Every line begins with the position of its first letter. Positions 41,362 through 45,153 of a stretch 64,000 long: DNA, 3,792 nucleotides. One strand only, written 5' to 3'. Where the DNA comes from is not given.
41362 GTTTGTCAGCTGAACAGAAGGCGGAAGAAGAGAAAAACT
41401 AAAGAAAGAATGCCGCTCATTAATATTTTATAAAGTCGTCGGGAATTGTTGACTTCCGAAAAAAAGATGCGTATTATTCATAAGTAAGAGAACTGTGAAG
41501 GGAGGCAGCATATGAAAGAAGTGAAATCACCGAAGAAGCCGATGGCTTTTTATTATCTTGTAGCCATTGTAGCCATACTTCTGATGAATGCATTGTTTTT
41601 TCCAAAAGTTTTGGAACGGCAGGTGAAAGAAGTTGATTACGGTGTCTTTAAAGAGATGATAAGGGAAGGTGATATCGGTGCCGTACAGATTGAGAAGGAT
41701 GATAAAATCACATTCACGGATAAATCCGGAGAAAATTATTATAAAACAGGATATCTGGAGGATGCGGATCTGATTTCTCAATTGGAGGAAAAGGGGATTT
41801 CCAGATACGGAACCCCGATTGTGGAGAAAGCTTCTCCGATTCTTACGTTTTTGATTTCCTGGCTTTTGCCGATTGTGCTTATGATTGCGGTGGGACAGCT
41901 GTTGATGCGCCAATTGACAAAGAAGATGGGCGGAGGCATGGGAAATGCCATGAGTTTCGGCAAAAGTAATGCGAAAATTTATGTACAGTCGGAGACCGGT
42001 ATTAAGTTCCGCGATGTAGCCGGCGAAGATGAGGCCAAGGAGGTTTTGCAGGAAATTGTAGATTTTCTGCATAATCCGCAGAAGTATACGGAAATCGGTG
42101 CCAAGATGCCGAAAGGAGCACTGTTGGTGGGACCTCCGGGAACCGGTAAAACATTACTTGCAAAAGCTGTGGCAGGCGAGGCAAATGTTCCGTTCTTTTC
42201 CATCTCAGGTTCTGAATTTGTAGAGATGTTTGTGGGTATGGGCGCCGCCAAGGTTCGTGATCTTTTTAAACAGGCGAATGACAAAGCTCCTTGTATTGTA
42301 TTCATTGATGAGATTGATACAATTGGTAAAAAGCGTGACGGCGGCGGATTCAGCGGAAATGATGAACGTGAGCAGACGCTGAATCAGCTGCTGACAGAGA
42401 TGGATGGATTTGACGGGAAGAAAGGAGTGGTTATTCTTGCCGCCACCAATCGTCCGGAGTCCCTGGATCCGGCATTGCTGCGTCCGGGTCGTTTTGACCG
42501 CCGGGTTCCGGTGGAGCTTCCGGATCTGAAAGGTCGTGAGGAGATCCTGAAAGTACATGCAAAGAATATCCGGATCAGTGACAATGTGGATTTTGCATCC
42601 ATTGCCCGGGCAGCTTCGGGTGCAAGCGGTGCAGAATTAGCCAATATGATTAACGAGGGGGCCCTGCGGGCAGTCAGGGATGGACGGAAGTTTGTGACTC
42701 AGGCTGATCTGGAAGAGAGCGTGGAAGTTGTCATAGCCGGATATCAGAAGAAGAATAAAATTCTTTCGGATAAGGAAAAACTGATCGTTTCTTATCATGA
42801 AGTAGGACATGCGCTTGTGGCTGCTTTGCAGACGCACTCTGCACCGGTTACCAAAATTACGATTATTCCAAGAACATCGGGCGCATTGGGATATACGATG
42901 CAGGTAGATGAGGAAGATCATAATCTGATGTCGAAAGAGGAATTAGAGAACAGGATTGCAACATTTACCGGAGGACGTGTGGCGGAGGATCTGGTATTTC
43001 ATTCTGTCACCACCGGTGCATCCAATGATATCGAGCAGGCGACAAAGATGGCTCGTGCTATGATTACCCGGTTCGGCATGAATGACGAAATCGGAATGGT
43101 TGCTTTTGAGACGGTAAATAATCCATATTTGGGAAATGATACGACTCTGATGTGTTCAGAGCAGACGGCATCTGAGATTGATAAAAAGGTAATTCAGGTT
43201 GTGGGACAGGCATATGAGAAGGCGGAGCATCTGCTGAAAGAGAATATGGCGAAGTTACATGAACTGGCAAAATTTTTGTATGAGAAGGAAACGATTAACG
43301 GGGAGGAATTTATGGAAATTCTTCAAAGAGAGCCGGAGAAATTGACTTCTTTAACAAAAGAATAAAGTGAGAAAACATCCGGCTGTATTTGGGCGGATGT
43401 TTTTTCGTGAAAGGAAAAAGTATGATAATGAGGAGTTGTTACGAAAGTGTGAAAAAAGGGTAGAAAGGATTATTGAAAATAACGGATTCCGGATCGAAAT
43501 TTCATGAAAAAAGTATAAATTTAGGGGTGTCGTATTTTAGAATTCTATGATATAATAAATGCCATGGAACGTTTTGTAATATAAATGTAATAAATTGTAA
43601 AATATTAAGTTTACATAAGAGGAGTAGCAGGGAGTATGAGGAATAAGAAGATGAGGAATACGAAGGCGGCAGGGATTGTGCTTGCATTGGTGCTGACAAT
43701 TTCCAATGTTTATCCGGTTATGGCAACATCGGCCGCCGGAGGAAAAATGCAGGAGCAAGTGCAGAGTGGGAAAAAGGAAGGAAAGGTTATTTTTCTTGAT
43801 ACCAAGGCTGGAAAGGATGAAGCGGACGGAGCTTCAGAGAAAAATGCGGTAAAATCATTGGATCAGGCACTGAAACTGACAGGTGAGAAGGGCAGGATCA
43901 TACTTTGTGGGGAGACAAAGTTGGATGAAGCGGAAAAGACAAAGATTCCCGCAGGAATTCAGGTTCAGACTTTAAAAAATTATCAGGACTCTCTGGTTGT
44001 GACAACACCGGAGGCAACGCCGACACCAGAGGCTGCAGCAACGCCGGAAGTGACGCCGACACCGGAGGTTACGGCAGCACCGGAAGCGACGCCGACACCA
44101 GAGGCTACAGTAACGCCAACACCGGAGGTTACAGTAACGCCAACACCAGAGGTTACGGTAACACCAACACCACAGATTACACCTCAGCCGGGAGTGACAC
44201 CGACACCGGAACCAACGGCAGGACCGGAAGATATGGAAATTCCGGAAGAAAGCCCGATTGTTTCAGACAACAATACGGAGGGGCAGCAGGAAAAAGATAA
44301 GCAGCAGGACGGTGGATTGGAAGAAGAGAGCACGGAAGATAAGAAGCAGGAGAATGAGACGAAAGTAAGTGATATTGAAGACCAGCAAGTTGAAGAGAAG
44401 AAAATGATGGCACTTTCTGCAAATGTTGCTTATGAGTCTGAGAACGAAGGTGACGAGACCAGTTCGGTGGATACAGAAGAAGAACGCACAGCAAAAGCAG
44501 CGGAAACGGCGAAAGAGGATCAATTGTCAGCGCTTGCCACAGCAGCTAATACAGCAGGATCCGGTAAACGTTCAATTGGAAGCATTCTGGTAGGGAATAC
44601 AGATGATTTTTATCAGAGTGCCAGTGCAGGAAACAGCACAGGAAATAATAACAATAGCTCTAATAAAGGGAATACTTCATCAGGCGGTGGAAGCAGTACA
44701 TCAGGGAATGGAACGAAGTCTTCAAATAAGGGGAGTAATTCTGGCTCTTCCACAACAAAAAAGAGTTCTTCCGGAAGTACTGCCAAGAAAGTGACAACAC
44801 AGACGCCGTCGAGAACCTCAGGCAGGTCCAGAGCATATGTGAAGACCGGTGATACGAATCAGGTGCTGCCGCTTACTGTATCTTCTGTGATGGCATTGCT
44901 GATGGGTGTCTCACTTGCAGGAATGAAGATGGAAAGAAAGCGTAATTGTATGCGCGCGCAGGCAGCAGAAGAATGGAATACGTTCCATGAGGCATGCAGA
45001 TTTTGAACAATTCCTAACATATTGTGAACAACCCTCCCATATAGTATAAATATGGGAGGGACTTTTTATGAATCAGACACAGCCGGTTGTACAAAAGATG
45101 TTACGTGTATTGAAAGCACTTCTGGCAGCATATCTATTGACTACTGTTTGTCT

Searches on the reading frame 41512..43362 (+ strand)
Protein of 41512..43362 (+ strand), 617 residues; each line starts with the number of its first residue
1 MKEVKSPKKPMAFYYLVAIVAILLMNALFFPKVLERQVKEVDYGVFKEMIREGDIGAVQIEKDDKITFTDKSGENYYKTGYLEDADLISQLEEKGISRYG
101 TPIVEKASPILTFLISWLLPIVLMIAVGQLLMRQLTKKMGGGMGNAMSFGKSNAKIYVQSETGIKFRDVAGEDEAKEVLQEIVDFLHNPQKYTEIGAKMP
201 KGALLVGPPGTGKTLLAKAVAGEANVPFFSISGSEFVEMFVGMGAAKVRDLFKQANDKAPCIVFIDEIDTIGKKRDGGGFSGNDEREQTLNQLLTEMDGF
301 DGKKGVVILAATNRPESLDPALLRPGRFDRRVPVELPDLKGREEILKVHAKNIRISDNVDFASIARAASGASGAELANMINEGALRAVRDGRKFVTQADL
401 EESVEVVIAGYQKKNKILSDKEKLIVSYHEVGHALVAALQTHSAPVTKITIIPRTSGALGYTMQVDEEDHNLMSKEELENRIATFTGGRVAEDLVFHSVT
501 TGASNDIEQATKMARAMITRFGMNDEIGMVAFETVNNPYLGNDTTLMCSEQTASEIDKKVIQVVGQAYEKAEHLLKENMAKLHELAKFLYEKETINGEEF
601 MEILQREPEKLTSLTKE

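Call 3: search_protein_families(library=ncbifam, proteins=[window:41512-43362:+], max_evalue=0.01)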
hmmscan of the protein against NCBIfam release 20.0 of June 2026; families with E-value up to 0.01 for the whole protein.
window:41512-43362:+ (617 aa): 27 families (the best 25 are shown)
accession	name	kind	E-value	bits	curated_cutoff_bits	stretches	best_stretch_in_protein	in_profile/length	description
TIGR01241.2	FtsH_fam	equivalog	1.1e-231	770.9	600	1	18-599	3-597/598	ATP-dependent zinc metalloprotease FtsH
NF008004.0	PRK10733.1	equivalog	8.6e-164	546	1008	1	16-606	7-595/644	ATP-dependent zinc metalloprotease FtsH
NF003069.1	PRK03992.1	subfamily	2.3e-89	300.2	500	1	156-409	120-374/379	proteasome-activating nucleotidase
TIGR01242.2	TIGR01242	subfamily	1.1e-84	284.5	500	1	157-410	104-358/362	proteasome-activating nucleotidase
NF047747.1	PrtsmActNtasePan2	equivalog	3.7e-75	253.6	700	1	157-406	141-391/397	proteasome-activating nucleotidase Pan2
NF047748.1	PrtsmActNtasePan1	equivalog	3.3e-73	247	750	1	157-408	138-390/405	proteasome-activating nucleotidase Pan1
TIGR01243.1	CDC48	subfamily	2.4e-69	234.5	802.65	1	163-418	449-693/733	CDC48 family AAA ATPase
NF041006.2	cell_div_CdvC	equivalog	4.7e-40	137.6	650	1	134-390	70-325/370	cell division protein CdvC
TIGR03689.1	pup_AAA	equivalog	2e-39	135.7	504.75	1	162-381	177-404/512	proteasome ATPase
NF042959.1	IteA_antiphage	equivalog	3.2e-38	131.8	510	1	171-420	96-337/367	anti-phage ATPase IteA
NF003229.0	PRK04195.1-5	equivalog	1.1e-12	47.4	280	1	165-280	15-124/413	replication factor C large subunit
NF003745.1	PRK05342.1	equivalog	3.6e-08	32.7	359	1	201-277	109-192/418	ATP-dependent Clp protease ATP-binding subunit ClpX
TIGR00382.1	clpX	equivalog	5.9e-08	32.1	370.75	1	198-278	114-201/414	ATP-dependent protease ATP-binding subunit ClpX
TIGR03922.1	T7SS_EccA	equivalog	2e-07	29.9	466.65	1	201-310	313-422/557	type VII secretion AAA-ATPase EccA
NF003230.0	PRK04195.1-6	equivalog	3.2e-07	29.4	441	1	166-281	13-119/494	replication factor C large subunit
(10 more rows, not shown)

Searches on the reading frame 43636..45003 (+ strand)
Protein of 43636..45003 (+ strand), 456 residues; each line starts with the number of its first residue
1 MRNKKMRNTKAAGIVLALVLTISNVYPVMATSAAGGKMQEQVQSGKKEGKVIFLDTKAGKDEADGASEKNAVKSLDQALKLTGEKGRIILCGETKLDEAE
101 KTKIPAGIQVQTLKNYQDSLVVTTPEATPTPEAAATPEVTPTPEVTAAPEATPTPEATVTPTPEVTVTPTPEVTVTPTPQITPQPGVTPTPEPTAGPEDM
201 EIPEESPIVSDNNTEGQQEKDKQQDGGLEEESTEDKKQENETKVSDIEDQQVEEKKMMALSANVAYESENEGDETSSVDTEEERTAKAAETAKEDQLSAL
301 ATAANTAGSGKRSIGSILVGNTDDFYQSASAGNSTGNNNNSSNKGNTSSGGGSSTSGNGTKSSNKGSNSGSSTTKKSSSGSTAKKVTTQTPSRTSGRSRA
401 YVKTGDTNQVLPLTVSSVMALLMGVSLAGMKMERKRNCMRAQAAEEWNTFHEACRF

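Call 3: search_protein_families(library=ncbifam, proteins=[window:43636-45003:+], max_evalue=0.01)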
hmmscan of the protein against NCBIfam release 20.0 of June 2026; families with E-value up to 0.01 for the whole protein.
window:43636-45003:+ (456 aa): 1 family
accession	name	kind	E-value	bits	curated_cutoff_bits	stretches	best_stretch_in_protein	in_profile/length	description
NF033845.1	MSCRAMM_ClfB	exception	0.0011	17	999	1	160-379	545-724/871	MSCRAMM family adhesin clumping factor ClfB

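Call 4: search_protein_families(library=pfam, proteins=[window:43636-45003:+], max_evalue=0.01)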
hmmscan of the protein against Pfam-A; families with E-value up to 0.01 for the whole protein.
window:43636-45003:+ (456 aa): 0 families
